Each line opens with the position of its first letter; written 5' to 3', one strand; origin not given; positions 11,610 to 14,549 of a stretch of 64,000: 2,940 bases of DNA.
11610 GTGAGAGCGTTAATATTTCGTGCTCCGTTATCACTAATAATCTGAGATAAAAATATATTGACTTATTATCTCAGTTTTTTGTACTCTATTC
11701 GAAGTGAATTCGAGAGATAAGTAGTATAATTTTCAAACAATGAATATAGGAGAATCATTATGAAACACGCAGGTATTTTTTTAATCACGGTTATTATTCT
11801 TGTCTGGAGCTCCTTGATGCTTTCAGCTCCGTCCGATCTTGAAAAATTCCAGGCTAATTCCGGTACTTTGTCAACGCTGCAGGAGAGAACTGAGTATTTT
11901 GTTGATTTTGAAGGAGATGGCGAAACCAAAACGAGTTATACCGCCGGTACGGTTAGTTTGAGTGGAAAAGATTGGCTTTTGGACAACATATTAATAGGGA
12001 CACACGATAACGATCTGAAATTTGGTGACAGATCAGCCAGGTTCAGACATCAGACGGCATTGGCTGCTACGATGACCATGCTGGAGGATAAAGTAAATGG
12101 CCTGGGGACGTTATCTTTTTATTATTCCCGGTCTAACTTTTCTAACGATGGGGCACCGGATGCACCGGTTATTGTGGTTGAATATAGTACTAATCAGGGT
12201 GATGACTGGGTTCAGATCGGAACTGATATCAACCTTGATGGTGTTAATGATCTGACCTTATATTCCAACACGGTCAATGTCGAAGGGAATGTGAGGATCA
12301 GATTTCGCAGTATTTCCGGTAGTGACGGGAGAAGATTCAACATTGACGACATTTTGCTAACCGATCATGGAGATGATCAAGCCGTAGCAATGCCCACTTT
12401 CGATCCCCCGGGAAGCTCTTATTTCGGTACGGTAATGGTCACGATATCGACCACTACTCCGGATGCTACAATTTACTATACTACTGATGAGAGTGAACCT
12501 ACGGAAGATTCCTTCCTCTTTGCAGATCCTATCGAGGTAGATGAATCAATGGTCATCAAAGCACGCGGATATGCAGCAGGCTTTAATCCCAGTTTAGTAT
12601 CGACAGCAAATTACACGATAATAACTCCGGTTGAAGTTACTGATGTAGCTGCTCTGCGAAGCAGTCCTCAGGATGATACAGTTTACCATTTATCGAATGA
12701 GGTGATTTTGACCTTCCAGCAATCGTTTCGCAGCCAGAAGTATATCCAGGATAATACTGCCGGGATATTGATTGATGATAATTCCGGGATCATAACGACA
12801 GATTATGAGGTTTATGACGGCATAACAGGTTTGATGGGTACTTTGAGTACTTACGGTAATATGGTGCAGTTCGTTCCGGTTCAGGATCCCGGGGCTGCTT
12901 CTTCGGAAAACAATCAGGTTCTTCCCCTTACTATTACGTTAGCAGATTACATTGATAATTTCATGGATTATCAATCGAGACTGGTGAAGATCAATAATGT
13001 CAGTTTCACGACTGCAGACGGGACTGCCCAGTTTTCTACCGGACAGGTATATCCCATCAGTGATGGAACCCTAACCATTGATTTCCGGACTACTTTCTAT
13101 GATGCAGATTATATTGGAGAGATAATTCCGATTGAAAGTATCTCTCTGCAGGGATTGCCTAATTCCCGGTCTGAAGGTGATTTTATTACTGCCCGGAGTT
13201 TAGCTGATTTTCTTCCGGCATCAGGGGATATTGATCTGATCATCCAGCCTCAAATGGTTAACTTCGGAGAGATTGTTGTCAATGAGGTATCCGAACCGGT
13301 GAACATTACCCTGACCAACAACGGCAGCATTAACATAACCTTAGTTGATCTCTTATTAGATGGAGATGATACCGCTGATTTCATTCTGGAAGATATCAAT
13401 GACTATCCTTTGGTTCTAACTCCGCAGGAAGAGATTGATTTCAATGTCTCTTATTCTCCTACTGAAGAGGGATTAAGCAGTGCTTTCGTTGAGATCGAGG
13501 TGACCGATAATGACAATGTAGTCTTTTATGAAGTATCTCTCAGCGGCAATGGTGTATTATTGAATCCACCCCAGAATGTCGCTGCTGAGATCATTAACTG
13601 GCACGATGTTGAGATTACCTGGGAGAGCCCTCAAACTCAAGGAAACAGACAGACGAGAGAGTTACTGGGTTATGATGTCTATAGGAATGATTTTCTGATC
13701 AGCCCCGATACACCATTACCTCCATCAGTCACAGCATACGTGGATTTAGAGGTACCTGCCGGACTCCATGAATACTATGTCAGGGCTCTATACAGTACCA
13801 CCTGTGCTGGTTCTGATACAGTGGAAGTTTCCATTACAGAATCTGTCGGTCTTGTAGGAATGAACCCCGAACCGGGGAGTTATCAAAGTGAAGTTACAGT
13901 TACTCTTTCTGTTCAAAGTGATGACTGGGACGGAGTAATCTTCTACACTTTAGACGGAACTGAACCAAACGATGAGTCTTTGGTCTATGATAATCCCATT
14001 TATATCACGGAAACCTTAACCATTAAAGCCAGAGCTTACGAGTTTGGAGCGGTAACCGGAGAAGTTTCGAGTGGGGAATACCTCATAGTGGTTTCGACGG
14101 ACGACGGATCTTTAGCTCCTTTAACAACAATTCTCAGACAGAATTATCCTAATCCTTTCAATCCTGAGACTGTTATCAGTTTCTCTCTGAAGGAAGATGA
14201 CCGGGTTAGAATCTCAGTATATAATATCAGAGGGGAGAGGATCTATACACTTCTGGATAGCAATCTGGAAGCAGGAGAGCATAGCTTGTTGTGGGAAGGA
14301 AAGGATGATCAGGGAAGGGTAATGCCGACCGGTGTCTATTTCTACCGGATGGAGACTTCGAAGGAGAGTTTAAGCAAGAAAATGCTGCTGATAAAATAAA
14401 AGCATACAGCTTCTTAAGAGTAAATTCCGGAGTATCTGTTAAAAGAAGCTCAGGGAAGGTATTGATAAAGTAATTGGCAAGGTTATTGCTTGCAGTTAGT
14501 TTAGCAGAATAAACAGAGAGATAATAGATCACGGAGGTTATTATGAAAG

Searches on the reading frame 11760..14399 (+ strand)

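Call 60: search_protein_families(library=pfam, proteins=[window:11760-14399:+], max_evalue=0.001)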
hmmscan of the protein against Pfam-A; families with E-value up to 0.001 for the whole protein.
window:11760-14399:+ (879 aa): 7 families
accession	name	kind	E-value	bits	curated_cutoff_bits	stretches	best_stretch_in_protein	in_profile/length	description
PF13290.12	CHB_HEX_C_1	-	6.1e-32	109.8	22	2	216-282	1-67/67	Chitobiase/beta-hexosaminidase C-terminal domain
PF13287.12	Fn3_assoc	-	5.3e-30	103.8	23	2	227-285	1-59/59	Fn3 associated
PF13860.13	FlgD_ig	-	7.7e-09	35.8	27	1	814-868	23-77/79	FlgD Ig-like domain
PF18942.5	DUF5689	-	8.3e-08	32.8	28.6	1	323-483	41-216/217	Family of unknown function (DUF5689)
PF22073.2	Cep192_D4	-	1.5e-06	28.8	35.5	1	497-598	8-111/112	Cep192 domain 4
PF18962.6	Por_Secre_tail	-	2.9e-06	27.9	27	1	796-875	2-73/75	Secretion system C-terminal sorting domain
PF13585.12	CHU_C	-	4.6e-05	23.9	27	1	811-870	24-77/86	CHU_C Type IX secretion signal domain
